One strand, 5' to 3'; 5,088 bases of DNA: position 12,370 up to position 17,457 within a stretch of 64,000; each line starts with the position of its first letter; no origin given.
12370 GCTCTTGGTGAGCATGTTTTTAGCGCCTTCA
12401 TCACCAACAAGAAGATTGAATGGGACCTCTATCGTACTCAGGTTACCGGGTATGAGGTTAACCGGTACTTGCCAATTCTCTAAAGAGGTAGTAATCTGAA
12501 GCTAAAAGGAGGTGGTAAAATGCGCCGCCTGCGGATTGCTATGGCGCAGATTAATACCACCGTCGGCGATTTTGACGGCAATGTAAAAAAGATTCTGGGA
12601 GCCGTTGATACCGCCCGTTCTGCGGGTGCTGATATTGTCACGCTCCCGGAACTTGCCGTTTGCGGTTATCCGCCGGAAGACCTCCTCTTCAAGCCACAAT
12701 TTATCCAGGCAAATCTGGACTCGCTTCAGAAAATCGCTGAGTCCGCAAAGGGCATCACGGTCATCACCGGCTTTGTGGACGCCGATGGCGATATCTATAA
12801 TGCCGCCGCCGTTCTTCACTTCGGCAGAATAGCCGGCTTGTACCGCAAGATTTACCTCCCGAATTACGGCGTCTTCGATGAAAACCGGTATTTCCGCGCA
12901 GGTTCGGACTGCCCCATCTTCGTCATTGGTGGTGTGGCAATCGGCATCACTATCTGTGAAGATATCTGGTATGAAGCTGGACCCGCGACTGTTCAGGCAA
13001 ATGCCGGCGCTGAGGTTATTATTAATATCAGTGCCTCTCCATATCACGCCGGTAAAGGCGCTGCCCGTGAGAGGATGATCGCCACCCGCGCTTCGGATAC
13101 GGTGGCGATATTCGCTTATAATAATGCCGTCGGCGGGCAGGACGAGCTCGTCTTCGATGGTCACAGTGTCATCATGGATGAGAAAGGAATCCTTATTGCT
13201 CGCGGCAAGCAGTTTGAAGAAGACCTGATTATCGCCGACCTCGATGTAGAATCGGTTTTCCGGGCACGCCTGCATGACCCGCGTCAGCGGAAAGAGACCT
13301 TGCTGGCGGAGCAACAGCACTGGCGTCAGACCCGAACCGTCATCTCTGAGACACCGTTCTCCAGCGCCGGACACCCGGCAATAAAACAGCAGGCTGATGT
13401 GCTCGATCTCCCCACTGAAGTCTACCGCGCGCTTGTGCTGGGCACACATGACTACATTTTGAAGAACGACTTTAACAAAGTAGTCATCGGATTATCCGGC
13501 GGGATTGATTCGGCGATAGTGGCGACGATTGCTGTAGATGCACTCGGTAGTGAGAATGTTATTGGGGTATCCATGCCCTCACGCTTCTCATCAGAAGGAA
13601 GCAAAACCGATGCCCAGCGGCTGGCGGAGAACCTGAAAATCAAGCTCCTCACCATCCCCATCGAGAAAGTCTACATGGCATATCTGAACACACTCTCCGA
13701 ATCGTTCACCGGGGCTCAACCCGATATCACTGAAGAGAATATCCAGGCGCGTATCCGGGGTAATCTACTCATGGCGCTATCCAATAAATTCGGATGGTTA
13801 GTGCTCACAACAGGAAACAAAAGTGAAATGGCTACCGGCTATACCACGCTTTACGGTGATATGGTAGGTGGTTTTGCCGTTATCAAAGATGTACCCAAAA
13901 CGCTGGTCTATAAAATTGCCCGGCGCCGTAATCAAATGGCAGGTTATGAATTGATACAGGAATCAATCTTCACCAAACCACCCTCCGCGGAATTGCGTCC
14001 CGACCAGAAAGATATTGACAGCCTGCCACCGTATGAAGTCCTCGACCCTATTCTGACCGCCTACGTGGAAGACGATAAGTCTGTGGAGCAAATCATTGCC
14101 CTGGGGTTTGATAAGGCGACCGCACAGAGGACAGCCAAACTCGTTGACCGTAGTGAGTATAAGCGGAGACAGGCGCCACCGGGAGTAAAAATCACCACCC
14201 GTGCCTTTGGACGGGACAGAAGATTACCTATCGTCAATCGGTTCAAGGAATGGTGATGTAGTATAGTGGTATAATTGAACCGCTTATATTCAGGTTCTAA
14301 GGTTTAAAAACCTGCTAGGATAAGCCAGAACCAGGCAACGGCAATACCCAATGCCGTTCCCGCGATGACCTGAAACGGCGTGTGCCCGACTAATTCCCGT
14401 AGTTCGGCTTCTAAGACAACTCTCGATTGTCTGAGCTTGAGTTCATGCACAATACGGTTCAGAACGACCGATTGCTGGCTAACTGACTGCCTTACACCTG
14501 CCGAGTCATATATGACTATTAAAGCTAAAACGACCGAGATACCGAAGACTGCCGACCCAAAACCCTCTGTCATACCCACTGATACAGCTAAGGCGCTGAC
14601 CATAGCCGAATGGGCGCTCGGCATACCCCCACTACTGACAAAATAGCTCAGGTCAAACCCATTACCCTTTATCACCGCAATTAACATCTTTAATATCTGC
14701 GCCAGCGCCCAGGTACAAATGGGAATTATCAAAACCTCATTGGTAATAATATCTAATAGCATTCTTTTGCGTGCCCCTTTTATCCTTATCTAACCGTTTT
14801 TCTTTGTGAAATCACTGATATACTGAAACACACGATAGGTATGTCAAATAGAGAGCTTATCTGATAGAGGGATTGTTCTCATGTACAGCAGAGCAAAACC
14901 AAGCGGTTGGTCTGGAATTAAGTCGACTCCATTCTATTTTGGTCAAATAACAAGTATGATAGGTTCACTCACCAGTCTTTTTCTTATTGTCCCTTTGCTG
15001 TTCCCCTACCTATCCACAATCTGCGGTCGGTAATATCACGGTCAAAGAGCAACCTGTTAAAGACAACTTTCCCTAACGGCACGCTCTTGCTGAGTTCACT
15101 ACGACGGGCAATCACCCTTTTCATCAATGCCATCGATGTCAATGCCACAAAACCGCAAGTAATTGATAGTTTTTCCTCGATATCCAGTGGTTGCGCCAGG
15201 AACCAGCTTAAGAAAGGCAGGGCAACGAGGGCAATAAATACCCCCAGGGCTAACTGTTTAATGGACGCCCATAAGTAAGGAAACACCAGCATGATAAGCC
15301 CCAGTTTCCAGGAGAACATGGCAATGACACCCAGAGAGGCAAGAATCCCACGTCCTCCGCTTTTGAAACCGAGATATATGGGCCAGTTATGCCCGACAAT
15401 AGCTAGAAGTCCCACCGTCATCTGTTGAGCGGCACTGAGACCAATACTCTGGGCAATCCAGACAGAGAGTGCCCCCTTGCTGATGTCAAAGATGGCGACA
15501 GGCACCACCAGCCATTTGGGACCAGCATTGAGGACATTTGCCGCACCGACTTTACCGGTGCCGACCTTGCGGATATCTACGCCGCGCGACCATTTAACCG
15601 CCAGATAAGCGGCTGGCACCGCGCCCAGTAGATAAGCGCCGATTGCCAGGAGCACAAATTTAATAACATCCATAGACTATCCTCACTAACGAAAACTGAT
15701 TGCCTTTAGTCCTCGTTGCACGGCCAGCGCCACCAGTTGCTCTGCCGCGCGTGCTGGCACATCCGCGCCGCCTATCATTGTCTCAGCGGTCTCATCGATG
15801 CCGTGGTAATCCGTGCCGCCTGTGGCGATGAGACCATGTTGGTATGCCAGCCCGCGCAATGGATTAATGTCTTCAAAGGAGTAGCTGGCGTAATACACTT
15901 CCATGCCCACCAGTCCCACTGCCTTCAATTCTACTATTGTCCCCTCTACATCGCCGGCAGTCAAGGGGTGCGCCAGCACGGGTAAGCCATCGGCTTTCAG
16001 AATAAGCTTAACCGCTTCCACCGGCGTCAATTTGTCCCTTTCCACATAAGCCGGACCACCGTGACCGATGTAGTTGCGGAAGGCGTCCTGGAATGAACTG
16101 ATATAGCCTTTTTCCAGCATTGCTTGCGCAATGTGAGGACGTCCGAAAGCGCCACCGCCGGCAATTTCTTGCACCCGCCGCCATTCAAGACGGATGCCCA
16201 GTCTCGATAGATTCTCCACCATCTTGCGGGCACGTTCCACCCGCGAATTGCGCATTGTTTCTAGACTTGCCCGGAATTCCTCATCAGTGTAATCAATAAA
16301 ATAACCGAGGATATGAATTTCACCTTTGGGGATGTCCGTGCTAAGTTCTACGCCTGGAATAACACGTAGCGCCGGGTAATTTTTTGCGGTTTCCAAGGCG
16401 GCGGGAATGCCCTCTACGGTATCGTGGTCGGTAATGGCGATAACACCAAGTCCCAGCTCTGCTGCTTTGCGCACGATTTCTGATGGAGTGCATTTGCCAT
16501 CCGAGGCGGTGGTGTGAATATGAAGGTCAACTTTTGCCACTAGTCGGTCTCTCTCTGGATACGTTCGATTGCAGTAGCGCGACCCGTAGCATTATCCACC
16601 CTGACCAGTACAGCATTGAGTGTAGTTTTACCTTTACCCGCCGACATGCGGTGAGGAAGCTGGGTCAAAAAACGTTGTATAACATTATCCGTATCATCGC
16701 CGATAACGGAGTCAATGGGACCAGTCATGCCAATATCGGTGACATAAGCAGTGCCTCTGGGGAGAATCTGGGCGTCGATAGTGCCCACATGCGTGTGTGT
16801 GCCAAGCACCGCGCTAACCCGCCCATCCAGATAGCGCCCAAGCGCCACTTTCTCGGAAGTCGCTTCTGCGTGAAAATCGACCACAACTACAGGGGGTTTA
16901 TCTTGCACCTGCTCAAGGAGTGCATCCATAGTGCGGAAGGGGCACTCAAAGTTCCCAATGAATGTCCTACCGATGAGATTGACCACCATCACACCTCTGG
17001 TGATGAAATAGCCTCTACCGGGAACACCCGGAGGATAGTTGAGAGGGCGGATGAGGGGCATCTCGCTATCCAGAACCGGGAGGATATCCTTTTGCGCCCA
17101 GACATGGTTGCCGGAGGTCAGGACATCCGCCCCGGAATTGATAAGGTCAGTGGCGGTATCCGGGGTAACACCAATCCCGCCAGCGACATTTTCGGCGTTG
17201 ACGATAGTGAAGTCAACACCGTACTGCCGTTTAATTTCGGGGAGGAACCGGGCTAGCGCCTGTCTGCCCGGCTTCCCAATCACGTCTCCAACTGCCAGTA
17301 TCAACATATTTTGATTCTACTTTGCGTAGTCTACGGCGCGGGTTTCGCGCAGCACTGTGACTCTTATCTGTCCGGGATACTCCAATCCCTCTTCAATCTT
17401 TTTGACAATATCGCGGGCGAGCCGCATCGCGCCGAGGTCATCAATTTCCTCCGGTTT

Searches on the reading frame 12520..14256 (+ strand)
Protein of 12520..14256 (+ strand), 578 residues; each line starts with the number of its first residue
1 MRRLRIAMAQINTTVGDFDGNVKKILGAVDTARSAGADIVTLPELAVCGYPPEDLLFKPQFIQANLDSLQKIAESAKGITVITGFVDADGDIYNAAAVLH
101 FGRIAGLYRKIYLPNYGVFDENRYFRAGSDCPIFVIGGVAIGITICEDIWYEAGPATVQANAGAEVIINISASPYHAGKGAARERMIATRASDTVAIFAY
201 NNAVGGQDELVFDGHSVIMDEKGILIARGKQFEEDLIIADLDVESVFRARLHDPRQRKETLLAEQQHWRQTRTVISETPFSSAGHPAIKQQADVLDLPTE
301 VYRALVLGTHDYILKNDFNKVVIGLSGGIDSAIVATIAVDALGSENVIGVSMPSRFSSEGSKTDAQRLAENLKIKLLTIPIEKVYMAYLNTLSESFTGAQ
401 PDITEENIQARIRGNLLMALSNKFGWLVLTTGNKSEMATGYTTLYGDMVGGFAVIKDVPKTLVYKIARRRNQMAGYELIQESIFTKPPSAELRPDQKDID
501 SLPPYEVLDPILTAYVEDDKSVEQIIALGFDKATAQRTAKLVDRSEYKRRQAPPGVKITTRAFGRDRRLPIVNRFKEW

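Call 5: search_protein_families(library=pfam, proteins=[window:12520-14256:+])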
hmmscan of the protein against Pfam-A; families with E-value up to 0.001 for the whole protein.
window:12520-14256:+ (578 aa): 3 families
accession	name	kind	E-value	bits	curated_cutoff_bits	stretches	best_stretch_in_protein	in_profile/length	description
PF02540.23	NAD_synthase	-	1.6e-73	247.2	21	1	302-552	2-242/242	NAD synthase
PF00795.27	CN_hydrolase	-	3.9e-37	128.4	23.2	1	5-246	1-251/256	Carbon-nitrogen hydrolase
PF03054.22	tRNA_Me_trans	-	0.00038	20.6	20.6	1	320-387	2-78/202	tRNA methyl transferase HUP domain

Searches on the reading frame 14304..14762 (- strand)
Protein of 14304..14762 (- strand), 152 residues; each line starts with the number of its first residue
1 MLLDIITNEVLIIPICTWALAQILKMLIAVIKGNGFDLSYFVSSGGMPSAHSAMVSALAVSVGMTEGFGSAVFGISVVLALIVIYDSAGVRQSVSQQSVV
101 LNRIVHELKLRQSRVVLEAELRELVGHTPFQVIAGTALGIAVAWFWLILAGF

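Call 38: search_protein_families(library=pfam, proteins=[window:14304-14762:-])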
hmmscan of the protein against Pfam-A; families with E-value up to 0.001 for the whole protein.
window:14304-14762:- (152 aa): 1 family
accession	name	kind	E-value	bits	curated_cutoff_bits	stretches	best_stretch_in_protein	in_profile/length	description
PF02681.20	DUF212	-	8.3e-44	149.2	26.5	1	7-142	2-126/126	Divergent PAP2 family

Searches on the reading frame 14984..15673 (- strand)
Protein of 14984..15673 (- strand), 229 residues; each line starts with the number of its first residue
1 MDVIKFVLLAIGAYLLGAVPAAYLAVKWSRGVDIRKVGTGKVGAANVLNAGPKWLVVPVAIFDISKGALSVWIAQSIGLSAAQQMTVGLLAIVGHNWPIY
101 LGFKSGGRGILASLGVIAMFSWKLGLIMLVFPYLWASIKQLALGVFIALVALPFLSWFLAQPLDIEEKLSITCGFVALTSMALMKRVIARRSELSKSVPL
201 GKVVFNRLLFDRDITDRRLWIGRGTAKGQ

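Call 38: search_protein_families(library=pfam, proteins=[window:14984-15673:-])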
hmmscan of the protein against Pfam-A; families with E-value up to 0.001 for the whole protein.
window:14984-15673:- (229 aa): 1 family
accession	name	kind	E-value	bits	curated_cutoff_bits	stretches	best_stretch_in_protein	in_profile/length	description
PF02660.20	G3P_acyltransf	-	1.7e-32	113.2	24.1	1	13-183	2-154/164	Glycerol-3-phosphate acyltransferase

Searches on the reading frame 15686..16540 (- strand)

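Call 38: search_protein_families(library=pfam, proteins=[window:15686-16540:-])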
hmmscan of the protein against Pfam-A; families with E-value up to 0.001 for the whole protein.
window:15686-16540:- (284 aa): 1 family
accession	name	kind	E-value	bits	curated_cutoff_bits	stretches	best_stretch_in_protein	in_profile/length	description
PF02811.25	PHP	-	1.7e-13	51.7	26.4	1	5-87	1-71/164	PHP domain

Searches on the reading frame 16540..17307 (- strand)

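Call 38: search_protein_families(library=pfam, proteins=[window:16540-17307:-])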
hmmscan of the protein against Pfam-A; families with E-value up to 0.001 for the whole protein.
window:16540-17307:- (255 aa): 2 families
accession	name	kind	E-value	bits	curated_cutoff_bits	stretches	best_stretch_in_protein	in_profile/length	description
PF13277.11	YmdB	-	2.5e-101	338.6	27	1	4-250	1-253/253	YmdB-like protein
PF00149.33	Metallophos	-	8.9e-09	36.5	21.5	1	1-174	1-190/191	Calcineurin-like phosphoesterase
